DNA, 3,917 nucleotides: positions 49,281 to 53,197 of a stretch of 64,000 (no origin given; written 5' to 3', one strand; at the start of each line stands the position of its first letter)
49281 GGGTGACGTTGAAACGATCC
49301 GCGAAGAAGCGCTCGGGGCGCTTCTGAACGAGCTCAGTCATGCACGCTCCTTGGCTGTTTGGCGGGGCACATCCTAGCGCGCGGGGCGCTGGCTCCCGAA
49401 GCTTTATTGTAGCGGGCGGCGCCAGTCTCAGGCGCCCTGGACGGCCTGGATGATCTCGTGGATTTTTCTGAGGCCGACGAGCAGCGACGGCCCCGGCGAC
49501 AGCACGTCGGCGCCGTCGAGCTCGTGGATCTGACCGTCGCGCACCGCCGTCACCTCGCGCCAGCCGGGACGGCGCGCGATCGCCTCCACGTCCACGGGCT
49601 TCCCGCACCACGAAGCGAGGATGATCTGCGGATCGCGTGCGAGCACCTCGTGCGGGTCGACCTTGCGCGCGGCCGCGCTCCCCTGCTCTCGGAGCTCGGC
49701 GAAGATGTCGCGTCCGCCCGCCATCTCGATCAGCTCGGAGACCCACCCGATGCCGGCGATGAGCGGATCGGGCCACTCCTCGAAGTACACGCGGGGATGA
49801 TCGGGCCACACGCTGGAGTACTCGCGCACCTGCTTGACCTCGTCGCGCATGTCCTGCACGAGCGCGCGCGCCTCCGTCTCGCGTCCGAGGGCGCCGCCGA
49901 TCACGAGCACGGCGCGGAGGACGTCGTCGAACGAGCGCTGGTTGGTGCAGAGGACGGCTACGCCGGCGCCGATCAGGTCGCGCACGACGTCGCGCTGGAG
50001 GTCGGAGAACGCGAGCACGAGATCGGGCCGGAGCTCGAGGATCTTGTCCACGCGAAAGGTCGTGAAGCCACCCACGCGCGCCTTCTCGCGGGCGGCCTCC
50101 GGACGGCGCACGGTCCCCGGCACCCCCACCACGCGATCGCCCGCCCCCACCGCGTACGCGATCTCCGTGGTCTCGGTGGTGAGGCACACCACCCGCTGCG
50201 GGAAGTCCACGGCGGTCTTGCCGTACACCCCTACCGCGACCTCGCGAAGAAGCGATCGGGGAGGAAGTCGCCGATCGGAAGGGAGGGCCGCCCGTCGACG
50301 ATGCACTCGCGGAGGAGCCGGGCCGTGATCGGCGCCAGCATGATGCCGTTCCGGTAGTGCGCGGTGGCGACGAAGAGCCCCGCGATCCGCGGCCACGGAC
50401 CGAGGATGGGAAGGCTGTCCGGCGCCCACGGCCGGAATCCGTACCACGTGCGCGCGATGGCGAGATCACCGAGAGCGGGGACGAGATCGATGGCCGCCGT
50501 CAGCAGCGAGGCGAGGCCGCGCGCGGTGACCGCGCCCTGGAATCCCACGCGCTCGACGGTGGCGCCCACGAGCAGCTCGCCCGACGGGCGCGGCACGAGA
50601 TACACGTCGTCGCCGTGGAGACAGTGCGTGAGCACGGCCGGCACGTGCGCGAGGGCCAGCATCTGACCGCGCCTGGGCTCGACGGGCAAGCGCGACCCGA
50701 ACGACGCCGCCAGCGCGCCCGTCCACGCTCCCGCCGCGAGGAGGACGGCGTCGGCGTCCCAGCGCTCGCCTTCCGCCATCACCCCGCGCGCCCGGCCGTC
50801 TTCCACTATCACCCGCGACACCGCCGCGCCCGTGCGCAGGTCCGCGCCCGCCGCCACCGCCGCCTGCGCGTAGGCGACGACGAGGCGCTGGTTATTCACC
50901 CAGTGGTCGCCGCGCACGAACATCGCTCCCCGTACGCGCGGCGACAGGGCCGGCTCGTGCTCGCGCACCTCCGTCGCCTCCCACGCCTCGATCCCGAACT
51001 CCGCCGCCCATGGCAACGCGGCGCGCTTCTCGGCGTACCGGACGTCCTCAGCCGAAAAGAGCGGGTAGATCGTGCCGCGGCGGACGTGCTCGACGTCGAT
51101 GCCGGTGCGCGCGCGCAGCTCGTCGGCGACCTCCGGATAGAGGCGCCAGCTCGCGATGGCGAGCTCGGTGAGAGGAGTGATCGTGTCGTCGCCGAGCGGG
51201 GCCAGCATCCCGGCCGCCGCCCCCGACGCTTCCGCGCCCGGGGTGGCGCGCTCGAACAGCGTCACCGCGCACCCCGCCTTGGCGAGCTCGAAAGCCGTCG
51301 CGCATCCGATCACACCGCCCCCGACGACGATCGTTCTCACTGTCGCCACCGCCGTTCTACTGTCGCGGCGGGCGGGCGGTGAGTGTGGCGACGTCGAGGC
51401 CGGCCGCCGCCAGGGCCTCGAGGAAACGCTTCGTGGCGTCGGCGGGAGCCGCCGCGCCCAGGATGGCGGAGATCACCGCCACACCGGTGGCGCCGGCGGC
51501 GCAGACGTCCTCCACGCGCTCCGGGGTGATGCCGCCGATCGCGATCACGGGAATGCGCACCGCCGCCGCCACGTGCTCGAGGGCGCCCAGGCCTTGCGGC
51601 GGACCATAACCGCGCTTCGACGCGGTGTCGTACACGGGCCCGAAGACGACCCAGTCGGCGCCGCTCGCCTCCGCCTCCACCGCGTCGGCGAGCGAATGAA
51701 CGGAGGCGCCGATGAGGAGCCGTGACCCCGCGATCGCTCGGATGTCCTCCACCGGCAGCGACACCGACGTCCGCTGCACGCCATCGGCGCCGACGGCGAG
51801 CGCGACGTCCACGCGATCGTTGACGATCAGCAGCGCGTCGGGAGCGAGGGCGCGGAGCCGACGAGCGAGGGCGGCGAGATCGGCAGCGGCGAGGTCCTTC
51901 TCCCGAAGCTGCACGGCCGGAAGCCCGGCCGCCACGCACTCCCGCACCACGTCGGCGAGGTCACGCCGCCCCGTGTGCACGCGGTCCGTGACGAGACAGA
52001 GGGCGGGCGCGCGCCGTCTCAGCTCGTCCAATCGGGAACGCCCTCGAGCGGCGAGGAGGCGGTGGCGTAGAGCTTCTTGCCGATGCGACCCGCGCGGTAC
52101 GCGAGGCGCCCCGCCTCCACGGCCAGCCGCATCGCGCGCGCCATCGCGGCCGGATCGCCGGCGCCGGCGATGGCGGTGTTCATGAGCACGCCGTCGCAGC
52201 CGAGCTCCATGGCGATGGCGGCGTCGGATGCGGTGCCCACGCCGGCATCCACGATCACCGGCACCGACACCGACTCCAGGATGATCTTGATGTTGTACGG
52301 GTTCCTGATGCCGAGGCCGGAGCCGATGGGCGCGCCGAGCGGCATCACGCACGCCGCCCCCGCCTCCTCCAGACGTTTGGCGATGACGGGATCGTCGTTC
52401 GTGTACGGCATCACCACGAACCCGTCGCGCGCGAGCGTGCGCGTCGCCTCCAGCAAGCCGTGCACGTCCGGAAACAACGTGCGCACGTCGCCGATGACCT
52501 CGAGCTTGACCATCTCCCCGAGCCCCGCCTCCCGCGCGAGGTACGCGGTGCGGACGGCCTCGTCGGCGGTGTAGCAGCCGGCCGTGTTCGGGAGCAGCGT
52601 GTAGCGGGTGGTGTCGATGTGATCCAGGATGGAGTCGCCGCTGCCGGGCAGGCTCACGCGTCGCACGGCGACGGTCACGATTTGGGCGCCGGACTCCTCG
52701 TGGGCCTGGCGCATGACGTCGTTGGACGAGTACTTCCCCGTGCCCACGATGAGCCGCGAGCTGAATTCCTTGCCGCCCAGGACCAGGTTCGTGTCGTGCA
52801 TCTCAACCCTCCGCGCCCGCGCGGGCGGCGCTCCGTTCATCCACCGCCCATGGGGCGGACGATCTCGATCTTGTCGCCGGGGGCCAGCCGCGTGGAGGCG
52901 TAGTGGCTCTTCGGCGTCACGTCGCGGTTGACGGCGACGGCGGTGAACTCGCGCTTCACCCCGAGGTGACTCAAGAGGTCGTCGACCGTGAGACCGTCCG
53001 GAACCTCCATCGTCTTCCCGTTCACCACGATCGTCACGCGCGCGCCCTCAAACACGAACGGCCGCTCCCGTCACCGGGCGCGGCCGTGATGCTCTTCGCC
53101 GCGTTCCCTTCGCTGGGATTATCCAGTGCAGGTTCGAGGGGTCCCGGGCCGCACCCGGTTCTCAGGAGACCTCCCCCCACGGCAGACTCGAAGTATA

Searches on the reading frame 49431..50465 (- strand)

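Call 75: search_protein_families(library=pfam, proteins=[window:49431-50465:-], max_evalue=0.0001)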
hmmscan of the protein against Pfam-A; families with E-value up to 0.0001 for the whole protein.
window:49431-50465:- (345 aa): 1 family
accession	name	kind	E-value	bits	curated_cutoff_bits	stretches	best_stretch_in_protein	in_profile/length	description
PF01497.23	Peripla_BP_2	-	2.1e-40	139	27.5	1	92-317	1-232/235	Periplasmic binding protein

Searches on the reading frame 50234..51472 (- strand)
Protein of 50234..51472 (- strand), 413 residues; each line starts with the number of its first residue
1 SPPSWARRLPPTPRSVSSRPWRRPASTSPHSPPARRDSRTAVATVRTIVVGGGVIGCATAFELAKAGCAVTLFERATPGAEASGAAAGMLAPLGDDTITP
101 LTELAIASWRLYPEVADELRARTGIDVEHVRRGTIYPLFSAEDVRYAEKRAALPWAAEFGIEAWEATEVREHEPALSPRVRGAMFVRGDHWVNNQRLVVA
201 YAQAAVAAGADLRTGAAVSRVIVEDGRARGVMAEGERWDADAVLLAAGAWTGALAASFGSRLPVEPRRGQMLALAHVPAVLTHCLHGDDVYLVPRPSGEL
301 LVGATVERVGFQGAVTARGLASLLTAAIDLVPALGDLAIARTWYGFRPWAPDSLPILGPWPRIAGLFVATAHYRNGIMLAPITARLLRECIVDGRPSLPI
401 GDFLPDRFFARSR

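Call 75: search_protein_families(library=pfam, proteins=[window:50234-51472:-], max_evalue=0.0001)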
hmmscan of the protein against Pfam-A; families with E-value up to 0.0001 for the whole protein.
window:50234-51472:- (413 aa): 6 families
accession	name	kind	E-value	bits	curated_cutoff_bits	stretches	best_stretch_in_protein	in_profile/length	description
PF01266.30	DAO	-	2.4e-76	258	27.9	1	47-388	2-351/353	FAD dependent oxidoreductase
PF00890.30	FAD_binding_2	-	1.2e-10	41.6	20.4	1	48-256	3-210/414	FAD binding domain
PF07992.20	Pyr_redox_2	-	4.4e-09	36.6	26.1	1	45-76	143-174/291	Pyridine nucleotide-disulphide oxidoreductase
PF13450.12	NAD_binding_8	-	5.8e-06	26.9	21.9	1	49-78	1-31/68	NAD(P)-binding Rossmann-like domain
PF03486.20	HI0933_like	-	4.3e-05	23.5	50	0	46-76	2-32/244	HI0933-like protein Rossmann domain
PF00070.33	Pyr_redox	-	5.8e-05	24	22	0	46-76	1-31/82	Pyridine nucleotide-disulphide oxidoreductase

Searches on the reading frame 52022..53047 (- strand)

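Call 75: search_protein_families(library=pfam, proteins=[window:52022-53047:-], max_evalue=0.0001)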
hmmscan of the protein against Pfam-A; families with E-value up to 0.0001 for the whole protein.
window:52022-53047:- (342 aa): 1 family
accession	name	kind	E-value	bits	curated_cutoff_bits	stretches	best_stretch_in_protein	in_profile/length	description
PF05690.20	ThiG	-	1.9e-111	371.8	23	1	90-333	2-247/247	Thiazole biosynthesis protein ThiG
